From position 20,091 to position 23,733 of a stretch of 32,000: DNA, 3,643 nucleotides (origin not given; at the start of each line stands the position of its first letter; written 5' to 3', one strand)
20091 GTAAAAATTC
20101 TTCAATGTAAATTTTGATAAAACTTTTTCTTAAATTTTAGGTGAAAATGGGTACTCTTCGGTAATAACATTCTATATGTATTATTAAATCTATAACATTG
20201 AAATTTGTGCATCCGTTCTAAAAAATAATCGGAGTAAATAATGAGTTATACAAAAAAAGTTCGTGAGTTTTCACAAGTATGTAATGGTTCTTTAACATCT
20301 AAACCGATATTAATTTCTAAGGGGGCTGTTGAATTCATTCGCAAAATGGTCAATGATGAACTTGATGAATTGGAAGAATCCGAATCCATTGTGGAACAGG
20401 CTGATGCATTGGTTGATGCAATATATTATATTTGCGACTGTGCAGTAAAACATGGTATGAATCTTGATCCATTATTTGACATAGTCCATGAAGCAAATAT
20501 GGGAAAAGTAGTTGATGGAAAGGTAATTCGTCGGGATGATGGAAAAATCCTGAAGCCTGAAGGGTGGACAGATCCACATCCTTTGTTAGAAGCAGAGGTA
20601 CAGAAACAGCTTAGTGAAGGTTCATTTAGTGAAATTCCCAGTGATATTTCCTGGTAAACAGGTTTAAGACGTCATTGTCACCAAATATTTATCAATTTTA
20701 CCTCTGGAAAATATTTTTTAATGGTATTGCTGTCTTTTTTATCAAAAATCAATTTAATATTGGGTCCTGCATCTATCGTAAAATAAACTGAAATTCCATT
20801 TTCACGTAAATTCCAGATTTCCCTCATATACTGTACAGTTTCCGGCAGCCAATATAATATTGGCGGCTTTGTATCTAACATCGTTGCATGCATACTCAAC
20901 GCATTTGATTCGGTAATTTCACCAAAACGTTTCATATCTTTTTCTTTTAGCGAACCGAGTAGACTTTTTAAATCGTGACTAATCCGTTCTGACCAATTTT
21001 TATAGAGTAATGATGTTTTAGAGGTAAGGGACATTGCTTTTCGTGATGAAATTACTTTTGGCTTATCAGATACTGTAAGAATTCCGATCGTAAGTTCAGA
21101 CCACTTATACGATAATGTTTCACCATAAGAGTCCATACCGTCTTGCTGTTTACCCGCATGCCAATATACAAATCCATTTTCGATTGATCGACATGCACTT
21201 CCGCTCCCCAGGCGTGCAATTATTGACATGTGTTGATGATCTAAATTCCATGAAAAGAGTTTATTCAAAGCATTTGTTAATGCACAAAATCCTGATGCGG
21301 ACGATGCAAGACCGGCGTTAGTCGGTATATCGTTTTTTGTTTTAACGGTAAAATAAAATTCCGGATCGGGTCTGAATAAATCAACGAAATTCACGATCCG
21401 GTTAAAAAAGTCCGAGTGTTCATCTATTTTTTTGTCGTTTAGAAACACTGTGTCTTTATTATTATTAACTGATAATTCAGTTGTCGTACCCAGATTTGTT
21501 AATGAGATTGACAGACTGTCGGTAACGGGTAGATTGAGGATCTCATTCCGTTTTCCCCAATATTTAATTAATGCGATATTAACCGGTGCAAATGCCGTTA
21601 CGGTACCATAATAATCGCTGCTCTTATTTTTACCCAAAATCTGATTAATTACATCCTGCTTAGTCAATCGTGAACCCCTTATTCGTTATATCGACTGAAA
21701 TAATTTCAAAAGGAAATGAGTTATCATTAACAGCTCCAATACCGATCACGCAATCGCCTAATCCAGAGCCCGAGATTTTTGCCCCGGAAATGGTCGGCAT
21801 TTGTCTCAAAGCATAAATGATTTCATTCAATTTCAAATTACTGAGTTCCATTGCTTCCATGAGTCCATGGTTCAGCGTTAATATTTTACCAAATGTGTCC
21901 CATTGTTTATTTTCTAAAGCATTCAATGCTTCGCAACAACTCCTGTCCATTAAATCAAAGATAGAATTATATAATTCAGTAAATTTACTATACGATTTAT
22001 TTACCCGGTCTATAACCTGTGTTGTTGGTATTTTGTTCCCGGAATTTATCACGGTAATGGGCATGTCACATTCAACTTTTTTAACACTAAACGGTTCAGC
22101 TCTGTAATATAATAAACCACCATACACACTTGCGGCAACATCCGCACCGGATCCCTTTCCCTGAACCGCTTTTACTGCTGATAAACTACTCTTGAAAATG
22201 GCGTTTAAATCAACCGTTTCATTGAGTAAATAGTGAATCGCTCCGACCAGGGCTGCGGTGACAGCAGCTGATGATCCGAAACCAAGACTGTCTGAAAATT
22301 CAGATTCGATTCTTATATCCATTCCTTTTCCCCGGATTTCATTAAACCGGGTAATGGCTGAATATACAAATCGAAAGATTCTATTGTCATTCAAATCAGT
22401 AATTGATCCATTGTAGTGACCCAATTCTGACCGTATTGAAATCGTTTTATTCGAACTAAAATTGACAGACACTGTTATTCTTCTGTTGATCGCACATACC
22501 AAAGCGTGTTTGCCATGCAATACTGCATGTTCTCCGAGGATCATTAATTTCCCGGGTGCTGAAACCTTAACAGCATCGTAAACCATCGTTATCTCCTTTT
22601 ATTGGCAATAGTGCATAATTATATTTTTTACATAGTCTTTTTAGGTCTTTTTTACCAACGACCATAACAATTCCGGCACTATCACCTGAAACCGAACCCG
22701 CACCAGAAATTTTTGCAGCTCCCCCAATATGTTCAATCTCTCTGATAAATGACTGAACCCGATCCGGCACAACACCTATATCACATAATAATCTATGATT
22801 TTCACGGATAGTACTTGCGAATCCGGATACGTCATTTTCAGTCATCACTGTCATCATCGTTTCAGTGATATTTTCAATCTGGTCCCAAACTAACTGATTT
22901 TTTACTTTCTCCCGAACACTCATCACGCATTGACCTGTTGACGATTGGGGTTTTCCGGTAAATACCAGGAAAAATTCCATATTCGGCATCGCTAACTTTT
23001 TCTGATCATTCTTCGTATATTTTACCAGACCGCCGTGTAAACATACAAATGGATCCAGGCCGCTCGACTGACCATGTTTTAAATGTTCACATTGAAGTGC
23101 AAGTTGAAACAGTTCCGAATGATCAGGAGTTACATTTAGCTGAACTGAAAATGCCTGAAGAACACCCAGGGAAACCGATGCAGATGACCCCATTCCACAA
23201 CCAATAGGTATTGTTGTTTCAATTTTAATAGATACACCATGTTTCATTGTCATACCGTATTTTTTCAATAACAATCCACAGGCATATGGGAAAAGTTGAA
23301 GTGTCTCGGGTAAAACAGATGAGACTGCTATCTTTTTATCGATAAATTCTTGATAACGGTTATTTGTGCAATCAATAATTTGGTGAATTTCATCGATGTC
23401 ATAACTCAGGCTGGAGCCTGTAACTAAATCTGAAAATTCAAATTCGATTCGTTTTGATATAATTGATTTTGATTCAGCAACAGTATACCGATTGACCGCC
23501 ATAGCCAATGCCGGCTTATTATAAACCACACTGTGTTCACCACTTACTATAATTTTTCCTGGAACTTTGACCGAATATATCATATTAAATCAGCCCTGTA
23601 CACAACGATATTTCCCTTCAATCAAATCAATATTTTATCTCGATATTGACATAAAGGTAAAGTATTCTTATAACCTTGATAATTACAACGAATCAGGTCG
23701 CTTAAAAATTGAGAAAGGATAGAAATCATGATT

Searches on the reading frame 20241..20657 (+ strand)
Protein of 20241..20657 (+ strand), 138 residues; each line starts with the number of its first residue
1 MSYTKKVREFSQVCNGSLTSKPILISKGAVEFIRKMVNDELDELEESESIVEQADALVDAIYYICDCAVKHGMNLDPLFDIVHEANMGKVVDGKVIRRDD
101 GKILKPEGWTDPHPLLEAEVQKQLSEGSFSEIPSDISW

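Call 3: search_protein_families(library=pfam, proteins=[window:20241-20657:+], max_evalue=1)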
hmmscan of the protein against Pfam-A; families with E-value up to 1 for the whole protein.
window:20241-20657:+ (138 aa): 1 family
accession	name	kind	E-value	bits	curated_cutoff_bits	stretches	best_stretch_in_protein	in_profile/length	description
PF01503.22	PRA-PH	-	7.1e-09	36.4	21.3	1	7-86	1-86/86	Phosphoribosyl-ATP pyrophosphohydrolase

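Call 4: search_protein_families(library=ncbifam, proteins=[window:20241-20657:+], max_evalue=1)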
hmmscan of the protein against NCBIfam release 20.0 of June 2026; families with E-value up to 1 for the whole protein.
window:20241-20657:+ (138 aa): 1 family
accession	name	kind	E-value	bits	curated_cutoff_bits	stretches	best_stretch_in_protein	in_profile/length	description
TIGR02152.1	D_ribokin_bact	equivalog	0.19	11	299.65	1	22-74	103-156/298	ribokinase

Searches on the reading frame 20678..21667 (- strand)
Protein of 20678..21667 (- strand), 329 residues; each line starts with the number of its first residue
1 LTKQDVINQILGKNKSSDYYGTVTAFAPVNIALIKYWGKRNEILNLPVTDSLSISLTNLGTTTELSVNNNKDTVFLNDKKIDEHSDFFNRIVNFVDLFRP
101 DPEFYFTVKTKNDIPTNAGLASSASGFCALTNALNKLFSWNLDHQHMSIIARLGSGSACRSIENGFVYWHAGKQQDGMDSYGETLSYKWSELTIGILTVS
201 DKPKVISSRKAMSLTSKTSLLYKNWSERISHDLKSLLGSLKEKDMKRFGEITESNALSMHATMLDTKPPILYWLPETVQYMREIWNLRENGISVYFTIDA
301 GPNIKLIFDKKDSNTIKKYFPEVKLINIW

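Call 56: search_protein_families(library=pfam, proteins=[window:20678-21667:-], max_evalue=0.0001)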
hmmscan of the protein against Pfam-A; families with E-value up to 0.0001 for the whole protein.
window:20678-21667:- (329 aa): 3 families
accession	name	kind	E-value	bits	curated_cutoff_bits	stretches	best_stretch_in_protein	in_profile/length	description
PF22700.2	MVD-like_N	-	5.4e-51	172.8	27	1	27-181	1-156/157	Diphosphomevalonate decarboxylase-like N-terminal domain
PF18376.6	MDD_C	-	1.9e-19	70.6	23.2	1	196-319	3-129/186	Mevalonate 5-diphosphate decarboxylase C-terminal domain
PF00288.32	GHMP_kinases_N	-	2e-08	34.8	22.3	1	104-155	16-67/87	GHMP kinases N terminal domain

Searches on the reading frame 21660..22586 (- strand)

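Call 56: search_protein_families(library=pfam, proteins=[window:21660-22586:-], max_evalue=0.0001)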
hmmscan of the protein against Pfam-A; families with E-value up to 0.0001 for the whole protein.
window:21660-22586:- (308 aa): 4 families
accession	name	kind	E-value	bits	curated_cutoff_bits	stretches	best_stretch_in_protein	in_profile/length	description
PF00288.32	GHMP_kinases_N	-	2.7e-15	56.8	22.3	1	73-157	2-87/87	GHMP kinases N terminal domain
PF08544.19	GHMP_kinases_C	-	5.2e-09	36.8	21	1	222-284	3-66/85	GHMP kinases C terminal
PF10509.15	GalKase_gal_bdg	-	5.9e-06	26.2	23.1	1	8-41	14-47/49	Galactokinase galactose-binding signature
PF22700.2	MVD-like_N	-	8.6e-05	22.7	27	0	42-160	32-145/157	Diphosphomevalonate decarboxylase-like N-terminal domain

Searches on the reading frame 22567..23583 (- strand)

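Call 56: search_protein_families(library=pfam, proteins=[window:22567-23583:-], max_evalue=0.0001)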
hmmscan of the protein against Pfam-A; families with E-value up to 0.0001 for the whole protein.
window:22567-23583:- (338 aa): 1 family
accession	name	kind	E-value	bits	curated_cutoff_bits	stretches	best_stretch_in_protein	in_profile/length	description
PF00288.32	GHMP_kinases_N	-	1.3e-16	61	22.3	1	102-185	7-87/87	GHMP kinases N terminal domain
